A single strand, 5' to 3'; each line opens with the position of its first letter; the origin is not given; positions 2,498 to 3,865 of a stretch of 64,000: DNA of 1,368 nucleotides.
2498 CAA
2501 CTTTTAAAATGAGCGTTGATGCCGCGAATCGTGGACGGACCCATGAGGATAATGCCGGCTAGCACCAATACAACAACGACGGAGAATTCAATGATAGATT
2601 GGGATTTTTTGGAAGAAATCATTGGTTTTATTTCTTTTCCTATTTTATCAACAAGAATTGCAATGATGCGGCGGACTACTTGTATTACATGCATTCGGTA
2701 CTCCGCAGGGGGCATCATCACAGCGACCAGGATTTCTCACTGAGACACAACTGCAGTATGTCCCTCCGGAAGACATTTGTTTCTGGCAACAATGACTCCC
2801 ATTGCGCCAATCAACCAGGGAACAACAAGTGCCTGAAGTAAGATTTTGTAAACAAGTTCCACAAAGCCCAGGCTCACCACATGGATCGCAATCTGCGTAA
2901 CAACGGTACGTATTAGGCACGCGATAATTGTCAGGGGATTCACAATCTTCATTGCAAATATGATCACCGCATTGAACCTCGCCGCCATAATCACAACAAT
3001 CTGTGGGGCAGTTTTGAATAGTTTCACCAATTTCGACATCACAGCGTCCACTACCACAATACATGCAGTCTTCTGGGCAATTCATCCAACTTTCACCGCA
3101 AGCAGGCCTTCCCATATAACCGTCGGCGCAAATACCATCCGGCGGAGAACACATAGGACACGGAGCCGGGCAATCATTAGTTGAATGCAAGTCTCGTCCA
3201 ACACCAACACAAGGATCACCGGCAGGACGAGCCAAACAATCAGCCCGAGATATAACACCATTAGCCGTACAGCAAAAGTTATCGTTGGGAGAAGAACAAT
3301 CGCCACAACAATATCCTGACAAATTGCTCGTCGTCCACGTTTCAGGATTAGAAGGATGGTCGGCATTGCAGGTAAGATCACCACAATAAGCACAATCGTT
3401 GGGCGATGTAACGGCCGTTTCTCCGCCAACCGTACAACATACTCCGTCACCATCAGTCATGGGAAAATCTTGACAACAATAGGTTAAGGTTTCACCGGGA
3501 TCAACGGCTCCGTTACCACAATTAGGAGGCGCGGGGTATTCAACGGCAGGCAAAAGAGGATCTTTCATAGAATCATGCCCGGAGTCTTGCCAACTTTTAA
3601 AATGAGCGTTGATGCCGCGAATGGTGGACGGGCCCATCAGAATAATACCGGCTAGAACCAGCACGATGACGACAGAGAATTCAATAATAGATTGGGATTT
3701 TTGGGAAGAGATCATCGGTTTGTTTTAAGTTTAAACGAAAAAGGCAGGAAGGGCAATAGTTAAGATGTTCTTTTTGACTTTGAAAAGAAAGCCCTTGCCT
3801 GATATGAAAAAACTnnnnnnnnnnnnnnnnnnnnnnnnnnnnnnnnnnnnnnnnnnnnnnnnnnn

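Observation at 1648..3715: Tandem paralogous pilin-like proteins with huge cysteine-rich domains at the 'flp pilin' position of a Tad locus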

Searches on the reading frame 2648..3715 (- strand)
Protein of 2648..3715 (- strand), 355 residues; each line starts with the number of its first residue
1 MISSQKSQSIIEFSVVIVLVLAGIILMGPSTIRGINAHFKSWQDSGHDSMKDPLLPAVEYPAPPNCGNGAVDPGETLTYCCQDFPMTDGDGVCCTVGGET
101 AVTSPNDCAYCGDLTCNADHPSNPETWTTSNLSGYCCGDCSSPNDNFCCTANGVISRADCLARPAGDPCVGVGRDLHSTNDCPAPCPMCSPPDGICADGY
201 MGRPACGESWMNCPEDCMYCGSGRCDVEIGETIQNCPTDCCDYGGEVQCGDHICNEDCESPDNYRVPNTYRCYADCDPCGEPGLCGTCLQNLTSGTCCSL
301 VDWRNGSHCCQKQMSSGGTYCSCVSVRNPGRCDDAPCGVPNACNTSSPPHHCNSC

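Call 7: search_protein_families(library=pfam, proteins=[window:2648-3715:-], max_evalue=1)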
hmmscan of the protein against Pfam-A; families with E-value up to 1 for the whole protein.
window:2648-3715:- (355 aa): 0 families

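Call 8: search_protein_families(library=ncbifam, proteins=[window:2648-3715:-], max_evalue=1)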
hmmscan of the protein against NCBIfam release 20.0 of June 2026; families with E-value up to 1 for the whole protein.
window:2648-3715:- (355 aa): 0 families

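Call 10: find_homologous_proteins(query=window:2648-3715:-, max_evalue=0.001)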
Query window:2648-3715:- (355 aa): 2 proteins with E <= 0.001 among 341 candidates.
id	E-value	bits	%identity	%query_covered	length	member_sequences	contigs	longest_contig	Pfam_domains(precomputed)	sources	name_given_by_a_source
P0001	2.0e-248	842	100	100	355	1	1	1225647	-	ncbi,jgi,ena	ncbi:MAG: hypothetical protein WC676_01540 [Candidatus Omnitrophota bacterium]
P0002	7.8e-51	191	55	73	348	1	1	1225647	-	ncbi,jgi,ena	ncbi:MAG: hypothetical protein WC676_01535 [Candidatus Omnitrophota bacterium]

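Call 11: find_encoding_contigs(protein=P0001, flank=10000, max_places=4)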
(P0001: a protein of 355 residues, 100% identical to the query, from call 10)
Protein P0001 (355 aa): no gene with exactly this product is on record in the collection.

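Call 12: find_encoding_contigs(protein=P0002, flank=10000, max_places=4)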
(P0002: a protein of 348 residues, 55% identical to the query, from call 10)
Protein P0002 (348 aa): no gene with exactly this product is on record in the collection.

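Call 16: find_related_loci(query=A1, collection=genome_contigs, flank=10000)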
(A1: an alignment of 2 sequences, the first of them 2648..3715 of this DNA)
Query A1 (355 aa) in genome_contigs; peptide patterns used: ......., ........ (x = any residue, [..] = any of these).
60 stretches matched a pattern, but none encodes a relative of the query by tblastn (E <= 1e-3).

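Call 21: find_related_loci(query=A1, collection=metagenome_contigs, flank=10000)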
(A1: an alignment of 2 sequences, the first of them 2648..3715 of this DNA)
Query A1 (355 aa) in metagenome_contigs; peptide patterns used: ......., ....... (x = any residue, [..] = any of these).
147 stretches matched a pattern, but none encodes a relative of the query by tblastn (E <= 1e-3).

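Call 29: search_protein_representatives(alignment_id=A1)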
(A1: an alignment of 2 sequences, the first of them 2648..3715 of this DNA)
Query: 2 sequences, 372 profile positions. Proteins with E-value up to 0.001 (for the whole library): 201; up to 1e-10: 22; up to 1e-30: 2. The best 150 are listed.
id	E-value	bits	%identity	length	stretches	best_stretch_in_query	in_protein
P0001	1.9e-207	705.5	-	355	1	1-372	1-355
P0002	5.5e-179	611.9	-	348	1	1-364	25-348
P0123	5.6e-30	121.5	-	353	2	1-263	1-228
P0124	7.9e-27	111.1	-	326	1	3-330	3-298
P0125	4.4e-26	108.7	-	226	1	4-217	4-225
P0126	7.1e-25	104.7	-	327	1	4-216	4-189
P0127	2.2e-23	99.8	-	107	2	1-83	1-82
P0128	4.7e-23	98.7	-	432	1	1-172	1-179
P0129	6.2e-22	95.0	-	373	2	4-154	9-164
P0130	2.0e-21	93.4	-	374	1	6-247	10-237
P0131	2.7e-20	89.6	-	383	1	4-294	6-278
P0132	1.2e-17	80.9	-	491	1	6-232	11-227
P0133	2.0e-13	67.0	-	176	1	3-68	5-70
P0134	2.2e-13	66.9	-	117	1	3-109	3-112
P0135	3.8e-13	66.1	-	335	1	3-153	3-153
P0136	8.9e-13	64.9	-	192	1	6-190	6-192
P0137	1.4e-12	64.2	-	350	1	4-75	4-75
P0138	2.6e-12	63.3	-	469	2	3-144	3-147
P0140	1.7e-11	60.7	-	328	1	5-59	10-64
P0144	3.1e-10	56.5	-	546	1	5-70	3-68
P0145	5.3e-10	55.7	-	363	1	5-57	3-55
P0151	1.3e-09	54.4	-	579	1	1-75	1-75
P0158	4.1e-09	52.8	-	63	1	5-59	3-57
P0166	1.4e-08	51.1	-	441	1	5-67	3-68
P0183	9.9e-08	48.3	-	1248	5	179-262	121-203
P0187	1.6e-07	47.6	-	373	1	5-337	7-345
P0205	4.6e-07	46.1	-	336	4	62-121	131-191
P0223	1.2e-06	44.7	-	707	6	82-118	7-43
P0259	2.1e-05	40.6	-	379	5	210-256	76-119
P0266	3.7e-05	39.8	-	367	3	190-263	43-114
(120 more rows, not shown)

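Call 42: search_protein_families(library=pfam, alignment_id=A2, max_evalue=0.01)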
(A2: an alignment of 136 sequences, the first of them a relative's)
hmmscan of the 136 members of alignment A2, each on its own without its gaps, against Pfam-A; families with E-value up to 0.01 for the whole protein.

A. member 1, P0001 (355 aa): 0 families

B. families by the number of members that match (of 136 scanned): 14 families
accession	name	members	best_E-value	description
PF04964.19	Flp_Fap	11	5.6e-05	Flp/Fap pilin component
PF07591.16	PT-HINT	2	2.2e-20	Pretoxin HINT domain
PF05203.21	Hom_end_hint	2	6.4e-08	Hom_end-associated Hint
PF14623.11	Vint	2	1.1e-06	Hint-domain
PF13403.11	Hint_2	2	2.8e-05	Hint domain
PF04021.17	Class_IIIsignal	2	0.00073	Class III signal peptide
PF21722.4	Gly_rich_2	1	2.3e-09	Glycine-rich domain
PF14890.11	Intein_splicing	1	4.3e-09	Intein splicing domain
PF07691.17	PA14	1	0.002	PA14 domain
PF01079.26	Hint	1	0.0031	Hint module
PF09930.14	DUF2162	1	0.0047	Predicted transporter (DUF2162)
PF08517.17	AXH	1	0.0053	Ataxin-1 and HBP1 module (AXH)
PF07543.17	PGA2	1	0.0075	Protein trafficking PGA2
PF07090.17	GATase1_like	1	0.008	Putative glutamine amidotransferase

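Call 57: search_solved_structures(query=window:2648-3520:-, max_evalue=1, show_alignments=3)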
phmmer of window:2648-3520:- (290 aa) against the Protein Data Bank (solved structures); distinct sequences matched with E-value up to 1: 0.

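Call 68: predict_structure(alignment_id=A4)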
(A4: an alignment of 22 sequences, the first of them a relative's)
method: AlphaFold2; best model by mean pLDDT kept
length: 355 residues; sequences in the alignment: 22
mean_pLDDT: 62.4   pTM: 0.36
mean pLDDT of the five models: 62.4, 62.3, 62.1, 60.8, 58.7
residues with pLDDT >= 90: 16; 70-90: 145; 50-70: 77; < 50: 117
segments of 3 or more residues with pLDDT < 50: 1-4, 132-134, 200-204, 254-355
pLDDT, mean of each block of 10 residues (from residue 1): 55 88 90 88 88 73 81 82 75 78 72 63 56 60 83 85 79 83 65 62 55 68 74 77 61 46 39 39 32 33 34 35 33 33 33 29
secondary structure, 60 per line:
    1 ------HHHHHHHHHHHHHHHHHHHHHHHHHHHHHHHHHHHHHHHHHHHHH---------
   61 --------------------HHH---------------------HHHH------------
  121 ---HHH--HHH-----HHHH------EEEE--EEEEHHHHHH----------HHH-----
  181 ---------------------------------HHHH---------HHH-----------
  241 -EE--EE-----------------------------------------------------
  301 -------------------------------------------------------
elements in order: H7-51 H105-108 H137-140 E147-150 E153-156 H157-162 H214-217

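Call 72: fold_search(model_id=the predicted structure, library=pdb)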
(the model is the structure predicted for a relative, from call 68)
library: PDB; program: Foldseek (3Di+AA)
matches with E <= 10: 0; with E <= 0.001: 0
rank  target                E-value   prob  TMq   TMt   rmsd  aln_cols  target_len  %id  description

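Call 73: search_protein_families(library=pfam, proteins=[P0183, P0205, P0223, P0259, P0266, P0136, P0128, P0130, P0138, P0187], max_evalue=0.1)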
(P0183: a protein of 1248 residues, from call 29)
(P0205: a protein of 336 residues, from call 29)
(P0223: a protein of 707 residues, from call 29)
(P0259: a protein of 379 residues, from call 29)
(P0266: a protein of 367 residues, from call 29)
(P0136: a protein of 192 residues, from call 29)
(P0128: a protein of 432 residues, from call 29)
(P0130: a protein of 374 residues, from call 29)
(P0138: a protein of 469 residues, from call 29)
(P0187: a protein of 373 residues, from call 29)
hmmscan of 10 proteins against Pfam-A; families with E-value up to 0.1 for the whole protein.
P0183 (1248 aa): 4 families
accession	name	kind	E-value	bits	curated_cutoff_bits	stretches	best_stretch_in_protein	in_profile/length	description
PF19077.6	Big_13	-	9.6e-08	32.9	27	1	1113-1183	30-100/102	Bacterial Ig-like domain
PF22540.1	RET_CRD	-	2.7e-05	24.8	26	1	408-453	41-87/103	RET, Cysteine Rich Domain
PF17936.7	Big_6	-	0.0022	18.6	27.6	1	1115-1174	18-75/83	Bacterial Ig domain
PF18884.5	TSP3_bac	-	0.066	13.5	25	0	1007-1025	1-19/22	Bacterial TSP3 repeat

P0205 (336 aa): 0 families

P0223 (707 aa): 4 families
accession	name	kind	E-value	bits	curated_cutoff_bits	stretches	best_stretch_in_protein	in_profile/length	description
PF25390.1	WD40_RLD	-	4.2e-94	316.3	150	2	393-702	42-345/363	RCC1-like domain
PF13540.12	RCC1_2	-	4.8e-66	217.5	22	6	557-586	1-30/30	Regulator of chromosome condensation (RCC1) repeat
PF00415.24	RCC1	-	5.9e-65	216.1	21.7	7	576-620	4-50/50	Regulator of chromosome condensation (RCC1) repeat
PF25384.1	Alsin_RLD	-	8.9e-11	42.1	100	2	397-472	238-308/405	Alsin RCC1-like domain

P0259 (379 aa): 0 families

P0266 (367 aa): 0 families

P0136 (192 aa): 1 family
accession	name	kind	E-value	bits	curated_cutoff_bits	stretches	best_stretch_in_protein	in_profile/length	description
PF13363.11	BetaGal_dom3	-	0.046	13.7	27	1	24-55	16-47/75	Beta-galactosidase, domain 3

P0128 (432 aa): 0 families

P0130 (374 aa): 0 families

P0138 (469 aa): 6 families
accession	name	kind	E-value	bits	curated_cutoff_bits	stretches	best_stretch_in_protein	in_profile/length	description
PF07591.16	PT-HINT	-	2.2e-20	73.8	27.7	1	306-424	1-126/137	Pretoxin HINT domain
PF14890.11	Intein_splicing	-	4.3e-09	36.8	35.8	2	311-386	6-93/155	Intein splicing domain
PF14623.11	Vint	-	1.1e-06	29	27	1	299-374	1-71/166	Hint-domain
PF05203.21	Hom_end_hint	-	2.4e-05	24.8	32.1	1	300-358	1-54/228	Hom_end-associated Hint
PF13403.11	Hint_2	-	2.8e-05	25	28.4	1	300-333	2-34/147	Hint domain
PF01079.26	Hint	-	0.0031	17.6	29.7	1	299-367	12-86/213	Hint module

P0187 (373 aa): 0 families

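Call 77: list_cluster_members(proteins=[P0123, P0124, P0128, P0137, P0144, P0145, P0151, P0158, P0166, P0140])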
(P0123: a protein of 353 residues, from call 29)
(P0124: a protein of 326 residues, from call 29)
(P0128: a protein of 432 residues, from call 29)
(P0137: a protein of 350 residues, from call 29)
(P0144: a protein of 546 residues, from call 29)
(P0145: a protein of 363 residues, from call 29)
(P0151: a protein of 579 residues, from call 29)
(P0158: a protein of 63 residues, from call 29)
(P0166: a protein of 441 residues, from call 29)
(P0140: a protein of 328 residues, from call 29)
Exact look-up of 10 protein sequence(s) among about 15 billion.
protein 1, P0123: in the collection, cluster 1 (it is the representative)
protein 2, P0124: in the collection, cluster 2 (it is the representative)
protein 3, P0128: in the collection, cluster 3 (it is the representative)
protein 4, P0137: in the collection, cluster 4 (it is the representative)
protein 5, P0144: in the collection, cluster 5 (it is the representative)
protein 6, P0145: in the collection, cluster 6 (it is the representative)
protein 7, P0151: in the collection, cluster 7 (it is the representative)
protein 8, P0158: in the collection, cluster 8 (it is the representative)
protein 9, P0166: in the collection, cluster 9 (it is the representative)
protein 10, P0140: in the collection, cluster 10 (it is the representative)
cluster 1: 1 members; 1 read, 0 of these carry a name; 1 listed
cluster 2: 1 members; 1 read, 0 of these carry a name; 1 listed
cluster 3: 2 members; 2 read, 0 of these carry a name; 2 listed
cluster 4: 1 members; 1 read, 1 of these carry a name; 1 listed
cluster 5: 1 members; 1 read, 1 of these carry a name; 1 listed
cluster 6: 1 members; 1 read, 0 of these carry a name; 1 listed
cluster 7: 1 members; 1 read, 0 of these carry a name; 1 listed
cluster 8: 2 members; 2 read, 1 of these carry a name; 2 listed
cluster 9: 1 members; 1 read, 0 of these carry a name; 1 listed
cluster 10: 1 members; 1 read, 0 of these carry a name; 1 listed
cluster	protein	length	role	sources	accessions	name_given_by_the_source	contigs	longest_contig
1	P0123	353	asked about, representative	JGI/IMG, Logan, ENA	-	-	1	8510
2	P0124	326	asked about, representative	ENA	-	-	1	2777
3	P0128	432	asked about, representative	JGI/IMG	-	-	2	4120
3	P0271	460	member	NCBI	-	-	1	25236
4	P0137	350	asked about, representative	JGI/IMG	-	hypothetical protein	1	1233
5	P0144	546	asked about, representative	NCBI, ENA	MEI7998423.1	MAG: hypothetical protein WCH62_02830 [Candidatus Omnitrophota bacterium]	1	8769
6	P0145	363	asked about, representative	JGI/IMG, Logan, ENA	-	-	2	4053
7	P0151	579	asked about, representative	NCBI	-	-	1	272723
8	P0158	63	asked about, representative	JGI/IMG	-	Flp pilus assembly pilin Flp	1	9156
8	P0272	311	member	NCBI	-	-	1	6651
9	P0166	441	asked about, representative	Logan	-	-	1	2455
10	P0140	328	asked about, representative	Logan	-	-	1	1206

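Call 105: search_protein_families(library=ncbifam, alignment_id=A2, max_evalue=0.01)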
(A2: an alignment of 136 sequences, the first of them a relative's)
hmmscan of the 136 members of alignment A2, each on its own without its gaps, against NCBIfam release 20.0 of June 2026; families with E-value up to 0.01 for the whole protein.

A. member 1, P0001 (355 aa): 0 families

B. families by the number of members that match (of 136 scanned): 7 families
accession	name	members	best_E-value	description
TIGR04362.1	choice_anch_C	1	3e-07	choice-of-anchor C family protein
NF005852.0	PRK07773.1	1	1.3e-05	replicative DNA helicase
NF038136.1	rSAM_Rv_intein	1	1.7e-05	intein-containing Rv2578c family radical SAM protein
TIGR01445.1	intein_Nterm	1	0.0017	intein N-terminal splicing region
TIGR04205.1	classIII_w_PIP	1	0.0023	class III signal peptide domain-containing protein, archaeosortase D/PIP-CTERM system-associated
NF006207.0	PRK08332.1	1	0.0057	vitamin B12-dependent ribonucleotide reductase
TIGR01443.1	intein_Cterm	1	0.009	intein C-terminal splicing region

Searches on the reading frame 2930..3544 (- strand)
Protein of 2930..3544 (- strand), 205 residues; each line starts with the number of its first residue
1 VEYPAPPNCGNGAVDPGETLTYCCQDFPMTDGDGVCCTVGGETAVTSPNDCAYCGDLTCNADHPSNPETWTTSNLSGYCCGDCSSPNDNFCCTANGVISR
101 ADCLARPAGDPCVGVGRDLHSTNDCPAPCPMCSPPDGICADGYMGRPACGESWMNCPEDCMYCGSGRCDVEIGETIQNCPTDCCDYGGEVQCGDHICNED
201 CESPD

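Call 101: predict_structure(alignment_id=A6)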
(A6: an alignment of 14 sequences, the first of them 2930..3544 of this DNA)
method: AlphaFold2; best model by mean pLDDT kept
length: 205 residues; sequences in the alignment: 14
mean_pLDDT: 71.4   pTM: 0.50
mean pLDDT of the five models: 71.4, 71.2, 70.6, 66.2, 63.2
residues with pLDDT >= 90: 12; 70-90: 101; 50-70: 65; < 50: 27
segments of 3 or more residues with pLDDT < 50: 142-148, 188-205
pLDDT, mean of each block of 10 residues (from residue 1): 82 89 88 86 88 84 76 66 84 86 76 80 69 56 47 60 65 65 55 42 37
secondary structure, 60 per line:
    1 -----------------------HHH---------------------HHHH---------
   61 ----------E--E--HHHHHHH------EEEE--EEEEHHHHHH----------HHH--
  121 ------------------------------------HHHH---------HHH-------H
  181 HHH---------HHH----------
elements in order: H48-51 H77-83 E90-93 E96-99 H100-105 H157-160 H180-183

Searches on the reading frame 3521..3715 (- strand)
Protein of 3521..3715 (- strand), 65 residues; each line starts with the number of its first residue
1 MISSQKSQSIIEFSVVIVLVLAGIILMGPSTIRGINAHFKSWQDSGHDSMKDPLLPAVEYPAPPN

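Call 17: find_homologous_proteins(query=window:3521-3715:-, max_evalue=10)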
Query seq(65 aa): no candidate shares three 5-residue words with the query. No homologue found.
